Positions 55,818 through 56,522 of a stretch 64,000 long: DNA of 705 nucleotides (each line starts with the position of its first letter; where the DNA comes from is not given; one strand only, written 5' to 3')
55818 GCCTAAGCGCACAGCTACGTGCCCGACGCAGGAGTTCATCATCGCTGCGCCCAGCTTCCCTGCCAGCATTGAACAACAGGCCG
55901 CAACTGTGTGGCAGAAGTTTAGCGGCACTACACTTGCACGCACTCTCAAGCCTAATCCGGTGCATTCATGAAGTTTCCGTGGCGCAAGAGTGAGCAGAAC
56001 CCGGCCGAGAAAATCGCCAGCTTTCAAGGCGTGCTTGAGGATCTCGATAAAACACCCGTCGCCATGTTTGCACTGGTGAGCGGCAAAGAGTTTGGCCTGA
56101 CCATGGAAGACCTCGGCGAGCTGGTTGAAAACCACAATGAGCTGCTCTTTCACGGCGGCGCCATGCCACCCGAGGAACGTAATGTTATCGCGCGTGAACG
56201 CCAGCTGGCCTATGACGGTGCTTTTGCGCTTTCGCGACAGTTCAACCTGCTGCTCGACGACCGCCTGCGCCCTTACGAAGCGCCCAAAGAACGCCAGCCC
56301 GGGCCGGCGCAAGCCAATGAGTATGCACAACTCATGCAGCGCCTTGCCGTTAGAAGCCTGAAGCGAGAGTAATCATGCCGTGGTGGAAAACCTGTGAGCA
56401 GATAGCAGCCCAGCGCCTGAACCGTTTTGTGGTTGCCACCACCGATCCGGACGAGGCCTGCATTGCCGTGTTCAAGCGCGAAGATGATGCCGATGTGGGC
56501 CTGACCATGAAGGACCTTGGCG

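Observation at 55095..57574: Six-gene translationally coupled operon of small unknown proteins, four of them paralogs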

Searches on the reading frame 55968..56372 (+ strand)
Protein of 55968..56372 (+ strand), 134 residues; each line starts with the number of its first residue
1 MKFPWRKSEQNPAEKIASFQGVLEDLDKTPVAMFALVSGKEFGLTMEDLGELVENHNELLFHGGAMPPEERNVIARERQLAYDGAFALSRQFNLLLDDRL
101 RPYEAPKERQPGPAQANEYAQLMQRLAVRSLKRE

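Call 3: search_protein_families(library=pfam, proteins=[window:55968-56372:+], max_evalue=1)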
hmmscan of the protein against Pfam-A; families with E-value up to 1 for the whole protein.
window:55968-56372:+ (134 aa): 0 families

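Call 4: search_protein_families(library=phrogs, proteins=[window:55968-56372:+], max_evalue=1)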
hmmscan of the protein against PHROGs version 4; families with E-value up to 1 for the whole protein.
window:55968-56372:+ (134 aa): 0 families

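Call 10: find_homologous_proteins(query=A2, max_evalue=0.001)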
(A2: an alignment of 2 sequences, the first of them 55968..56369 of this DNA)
Query A2 (2 sequences) (134 aa, profile of the alignment): 4 proteins with E <= 0.001 among 164 candidates.
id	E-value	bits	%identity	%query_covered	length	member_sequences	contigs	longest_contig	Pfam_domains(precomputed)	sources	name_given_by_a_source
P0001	1.9e-71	256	100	100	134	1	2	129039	-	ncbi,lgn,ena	-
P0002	1.1e-67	244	37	92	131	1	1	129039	-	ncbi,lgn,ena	-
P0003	2.7e-48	181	37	97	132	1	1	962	-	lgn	-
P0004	1.2e-32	131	52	100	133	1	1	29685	-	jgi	-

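Call 11: find_encoding_contigs(protein=P0004, flank=10000, max_places=6)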
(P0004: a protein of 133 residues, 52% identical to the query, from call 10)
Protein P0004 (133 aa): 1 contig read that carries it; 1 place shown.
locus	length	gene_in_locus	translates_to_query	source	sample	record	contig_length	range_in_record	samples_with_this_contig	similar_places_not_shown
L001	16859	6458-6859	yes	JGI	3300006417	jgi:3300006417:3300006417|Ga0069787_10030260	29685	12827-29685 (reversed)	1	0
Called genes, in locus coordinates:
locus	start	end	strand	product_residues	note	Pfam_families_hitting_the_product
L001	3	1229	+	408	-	?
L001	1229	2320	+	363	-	PF19420:DDAH_eukar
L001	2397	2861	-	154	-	-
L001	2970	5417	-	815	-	PF13491:FtsK_4TM, PF17854:FtsK_alpha, PF01580:FtsK_SpoIIIE, PF09397:FtsK_gamma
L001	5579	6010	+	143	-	-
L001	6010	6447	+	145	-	-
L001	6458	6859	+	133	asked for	-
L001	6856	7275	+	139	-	-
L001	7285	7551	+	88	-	-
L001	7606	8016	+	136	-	-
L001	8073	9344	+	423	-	-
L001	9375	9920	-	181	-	PF05951:Peptidase_M15_2, PF08291:Peptidase_M15_3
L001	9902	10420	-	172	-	PF00486:Trans_reg_C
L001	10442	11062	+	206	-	-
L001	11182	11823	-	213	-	-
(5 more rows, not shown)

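Call 12: find_encoding_contigs(protein=P0001, flank=10000, max_places=6)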
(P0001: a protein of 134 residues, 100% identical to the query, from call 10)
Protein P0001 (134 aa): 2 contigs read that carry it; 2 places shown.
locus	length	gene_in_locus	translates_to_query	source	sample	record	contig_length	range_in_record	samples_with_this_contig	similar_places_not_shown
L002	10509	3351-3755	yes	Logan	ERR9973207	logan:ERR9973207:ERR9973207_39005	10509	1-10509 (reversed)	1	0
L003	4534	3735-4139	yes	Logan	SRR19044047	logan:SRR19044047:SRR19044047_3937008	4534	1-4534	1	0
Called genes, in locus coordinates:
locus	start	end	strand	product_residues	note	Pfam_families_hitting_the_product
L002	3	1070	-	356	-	?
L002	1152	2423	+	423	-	PF01494:FAD_binding_3, PF05834:Lycopene_cycl (faint), PF08491:SE (weak)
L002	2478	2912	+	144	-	-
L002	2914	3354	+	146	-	-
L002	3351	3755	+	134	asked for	-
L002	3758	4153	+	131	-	-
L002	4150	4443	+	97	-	-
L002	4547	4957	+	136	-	-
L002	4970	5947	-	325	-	-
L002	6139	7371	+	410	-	-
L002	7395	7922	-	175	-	PF05951:Peptidase_M15_2, PF08291:Peptidase_M15_3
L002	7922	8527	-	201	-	PF00486:Trans_reg_C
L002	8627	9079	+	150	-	-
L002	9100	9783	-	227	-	PF01168:Ala_racemase_N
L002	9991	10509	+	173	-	?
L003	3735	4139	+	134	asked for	-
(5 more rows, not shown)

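Call 13: find_encoding_contigs(protein=P0003, flank=10000, max_places=6)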
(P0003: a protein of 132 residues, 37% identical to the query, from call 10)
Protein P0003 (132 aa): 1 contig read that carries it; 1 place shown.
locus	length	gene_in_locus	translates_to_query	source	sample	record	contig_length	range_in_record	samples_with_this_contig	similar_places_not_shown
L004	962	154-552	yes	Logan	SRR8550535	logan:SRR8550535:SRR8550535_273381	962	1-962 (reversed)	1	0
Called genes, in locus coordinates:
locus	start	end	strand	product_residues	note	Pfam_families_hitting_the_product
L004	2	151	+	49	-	?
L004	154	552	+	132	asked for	-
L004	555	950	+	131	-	-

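Call 44: find_homologous_proteins(query=A9, max_evalue=0.1)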
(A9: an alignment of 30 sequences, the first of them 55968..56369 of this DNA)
Query A9 (30 sequences) (134 aa, profile of the alignment): 6 proteins with E <= 0.1 among 4242 candidates.
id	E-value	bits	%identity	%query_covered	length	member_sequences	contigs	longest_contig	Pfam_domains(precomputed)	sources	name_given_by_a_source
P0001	2.6e-34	136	100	100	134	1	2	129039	-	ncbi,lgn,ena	-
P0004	1.6e-31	127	52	100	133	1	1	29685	-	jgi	-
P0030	1.4e-25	108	22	13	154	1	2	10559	-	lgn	-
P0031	1.3e-24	105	-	-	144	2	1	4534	-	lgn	-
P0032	1.1e-16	79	-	-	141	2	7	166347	-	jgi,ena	-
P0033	1.1e-16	79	-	-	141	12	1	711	-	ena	-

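Call 47: search_solved_structures(query=A9, max_evalue=10)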
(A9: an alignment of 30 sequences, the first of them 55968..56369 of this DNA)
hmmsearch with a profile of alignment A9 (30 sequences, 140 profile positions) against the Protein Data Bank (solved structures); distinct sequences matched with E-value up to 10: 4.
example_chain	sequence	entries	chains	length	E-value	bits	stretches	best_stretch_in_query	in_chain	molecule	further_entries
6emk_A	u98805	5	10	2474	0.35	14.2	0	9-73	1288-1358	Serine/threonine-protein kinase TOR2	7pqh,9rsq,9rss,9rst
2nvn_A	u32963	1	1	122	0.59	13.5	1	44-103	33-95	Hypothetical protein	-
9i7s_K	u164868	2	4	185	0.88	12.9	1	55-113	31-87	Tom20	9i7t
36hb_C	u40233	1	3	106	5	10.5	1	51-80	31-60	CAM1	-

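Call 53: predict_structure(alignment_id=A10)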
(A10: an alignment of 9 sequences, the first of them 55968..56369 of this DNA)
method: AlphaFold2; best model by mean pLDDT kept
length: 134 residues; sequences in the alignment: 9
mean_pLDDT: 80.0   pTM: 0.64
mean pLDDT of the five models: 80.0, 78.0, 77.8, 77.4, 76.4
residues with pLDDT >= 90: 46; 70-90: 56; 50-70: 28; < 50: 4
segments of 3 or more residues with pLDDT < 50: none
pLDDT, mean of each block of 10 residues (from residue 1): 52 83 93 92 91 86 78 89 94 89 61 75 70 50
secondary structure, 60 per line:
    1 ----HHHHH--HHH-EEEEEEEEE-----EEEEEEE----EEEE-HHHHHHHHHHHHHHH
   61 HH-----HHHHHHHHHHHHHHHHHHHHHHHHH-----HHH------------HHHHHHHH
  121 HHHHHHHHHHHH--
elements in order: H5-9 E16-24 E30-36 E41-44 H46-62 H68-92 H113-132
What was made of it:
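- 55968..56372 (+): Gene C, 134 aa. C/D subfamily. Its start overlaps the stop of B (ATGA). The AF2 model (pLDDT 80) shows a 3-stranded sheet, a helical hairpin, a linker and a C-terminal helix (call 53).
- The AF2 model of C has a low-pLDDT linker (call 53).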

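Call 60: fold_search(model_id=the predicted structure, library=pdb)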
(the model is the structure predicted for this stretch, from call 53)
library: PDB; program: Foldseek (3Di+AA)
matches with E <= 10: 620; with E <= 0.001: 0
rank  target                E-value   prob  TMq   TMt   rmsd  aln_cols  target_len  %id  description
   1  5t1d_B                1.4e-01  0.47  0.28  0.36   8.6        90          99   14  Crystal structure of EBV gHgL/gp42/E1D1 complex (released 2016-12-28)
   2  6fto_C                1.7e-01  0.44  0.20  0.31   3.6        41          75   17  Crystal structure of the Chp2 chromoshadow domain in complex with N-terminal domain of chromatin remodeler Mit1 (released 2019-03-27)
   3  6c5v_B                2.2e-01  0.41  0.29  0.38   9.9        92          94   14  An anti-gH/gL antibody that neutralizes dual-tropic infection defines a site of vulnerability on Epstein-Barr virus (released 2018-05-02)
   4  7cze_B                2.4e-01  0.47  0.30  0.35   8.3        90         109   11  Crystal structure of Epstein-Barr virus (EBV) gHgL and in complex with the ligand binding domian (LBD) of EphA2 (released 2020-10-21)
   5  4mlk                  3.0e-01  0.30  0.28  0.25   7.3        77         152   17  3.05A resolution structure of CT584 from Chlamydia trachomatis (released 2013-11-13)
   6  1e0b_A                3.4e-01  0.38  0.19  0.36   5.8        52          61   12  Chromo shadow domain from fission yeast swi6 protein. (released 2000-05-12)
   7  6rzq_A                3.7e-01  0.25  0.25  0.10  12.7        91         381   11  Plasmodium falciparum Hsp70-x chaperone nucleotide binding domain - ANP-PnP bound state (released 2019-10-02)
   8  7nqr_A                3.9e-01  0.25  0.25  0.10  12.6        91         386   11  Plasmodium falciparum Hsp70-x chaperone nucleotide binding domain in complex with Z287256168 (released 2021-03-10)
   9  3l4i_B                3.9e-01  0.21  0.24  0.08  11.9       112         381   11  CRYSTAL STRUCTURE OF THE N-TERMINAL DOMAIN OF HSP70 (CGD2_20) FROM Cryptosporidium PARVUM IN COMPLEX WITH ADP and inor (released 2010-01-19)
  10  7czf_F                4.1e-01  0.38  0.28  0.32   7.1        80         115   12  Crystal structure of Kaposi Sarcoma associated herpesvirus (KSHV ) gHgL in complex with the ligand binding domian (LBD (released 2020-10-21)
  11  3kvg_B                4.1e-01  0.30  0.23  0.09  12.3        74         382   11  Crystal structure of the N-terminal domain of Hsp70 (cgd2_20) from Cryptosporidium parvum in complex with AMPPNP (released 2010-01-19)
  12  8tnt_B                4.1e-01  0.21  0.22  0.26   7.4        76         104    9  Crystal structure of Epstein-Barr virus gH/gL/gp42 in complex with antibodies F-2-1 and 769C2 (released 2024-03-27)
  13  7nqr_B                4.4e-01  0.33  0.24  0.09  12.2        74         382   12  Plasmodium falciparum Hsp70-x chaperone nucleotide binding domain in complex with Z287256168 (released 2021-03-10)
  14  6fto_A                5.0e-01  0.57  0.23  0.41   4.7        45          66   16  Crystal structure of the Chp2 chromoshadow domain in complex with N-terminal domain of chromatin remodeler Mit1 (released 2019-03-27)
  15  1e0b_B                5.0e-01  0.38  0.19  0.38   5.9        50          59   12  Chromo shadow domain from fission yeast swi6 protein. (released 2000-05-12)
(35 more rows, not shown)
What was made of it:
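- On Polymorphic-toxin immunity array: Foldseek on the model of C finds nothing with E < 0.1 in the PDB (call 60).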

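Call 65: search_protein_families(library=ncbifam, proteins=[window:55968-56369:+], max_evalue=1)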
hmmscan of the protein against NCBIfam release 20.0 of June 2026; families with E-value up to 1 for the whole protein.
window:55968-56369:+ (134 aa): 0 families

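Call 66: search_protein_families(library=padloc, proteins=[window:55968-56369:+], max_evalue=1)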
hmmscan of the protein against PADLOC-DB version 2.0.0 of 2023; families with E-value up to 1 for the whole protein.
window:55968-56369:+ (134 aa): 0 families

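Call 67: fold_search(model_id=the predicted structure, library=viral)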
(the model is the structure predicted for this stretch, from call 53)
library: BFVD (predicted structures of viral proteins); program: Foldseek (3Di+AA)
matches with E <= 10: 979; with E <= 0.001: 0
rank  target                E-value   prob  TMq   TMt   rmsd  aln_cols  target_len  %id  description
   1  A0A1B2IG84            1.1e-02  0.60  0.22  0.19  16.9       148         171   10  (no name in the UniProt tables at hand)
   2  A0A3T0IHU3            4.0e-02  0.30  0.20  0.20  13.9       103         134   11  Uncharacterized protein [Bacillus phage pW2]
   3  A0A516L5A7            4.5e-02  0.69  0.25  0.26  13.0        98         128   14  (no name in the UniProt tables at hand)
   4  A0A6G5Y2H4            5.1e-02  0.28  0.20  0.16  11.8       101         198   13  (no name in the UniProt tables at hand)
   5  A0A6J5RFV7            6.9e-02  0.28  0.19  0.13  13.3        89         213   10  Pentapeptide repeat [uncultured Caudovirales phage]
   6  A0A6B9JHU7            8.8e-02  0.90  0.38  0.48   5.8        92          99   13  Uncharacterized protein [Vibrio phage vB_VchM_Kuja]
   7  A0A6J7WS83            8.8e-02  0.57  0.27  0.43   7.1        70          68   18  Uncharacterized protein [uncultured Caudovirales phage]
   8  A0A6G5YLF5            1.0e-01  0.54  0.25  0.29   6.8        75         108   20  (no name in the UniProt tables at hand)
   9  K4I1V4                1.0e-01  0.54  0.20  0.17  10.4        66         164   15  HNH nuclease domain-containing protein [Salmonella phage SSE121]
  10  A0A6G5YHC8            1.4e-01  0.41  0.21  0.30  10.3        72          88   18  (no name in the UniProt tables at hand)
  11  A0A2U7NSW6            1.4e-01  0.41  0.27  0.28  12.0       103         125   12  (no name in the UniProt tables at hand)
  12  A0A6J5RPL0            1.6e-01  0.80  0.25  0.13   3.0        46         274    9  Uncharacterized protein [uncultured Caudovirales phage]
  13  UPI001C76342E         1.6e-01  0.47  0.29  0.41  10.4        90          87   20  (no name look-up for this kind of identifier)
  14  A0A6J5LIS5            1.6e-01  0.18  0.18  0.15  15.4       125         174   12  Uncharacterized protein [uncultured Caudovirales phage]
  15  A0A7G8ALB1            1.8e-01  0.21  0.24  0.15   5.6        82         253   13  (no name in the UniProt tables at hand)
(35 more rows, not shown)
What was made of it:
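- Tried and rejected: Foldseek PDB and BFVD for C returned nothing (calls 60, 67).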

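Call 70: find_related_loci(query=A7, collection=viral_contigs, flank=5000)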
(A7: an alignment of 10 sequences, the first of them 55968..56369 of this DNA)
Query A7 (134 aa) in viral_contigs; peptide patterns used: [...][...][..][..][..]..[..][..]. (x = any residue, [..] = any of these).
47 stretches matched a pattern, but none encodes a relative of the query by tblastn (E <= 1e-3).

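Call 79: search_protein_families(library=pfam, alignment_id=A9, max_evalue=1)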
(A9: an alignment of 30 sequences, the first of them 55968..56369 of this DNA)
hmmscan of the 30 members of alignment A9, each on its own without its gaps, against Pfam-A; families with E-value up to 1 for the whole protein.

A. member 1, window:55968-56369:+ (134 aa): 0 families

B. families by the number of members that match (of 30 scanned): 5 families
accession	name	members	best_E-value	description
PF17096.10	AIM3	1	0.085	Altered inheritance of mitochondria protein 3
PF00502.25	Phycobilisome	1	0.093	Phycobilisome protein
PF08651.15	DASH_Duo1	1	0.18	DASH complex subunit Duo1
PF15429.11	DUF4628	1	0.19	Domain of unknown function (DUF4628)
PF10735.14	DUF2526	1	0.19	Protein of unknown function (DUF2526)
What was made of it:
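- On Polymorphic-toxin immunity array: 0 of 30 members match any such Pfam model (call 79).
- None of 30 members matches any Pfam Imm/SUKH family (call 79).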
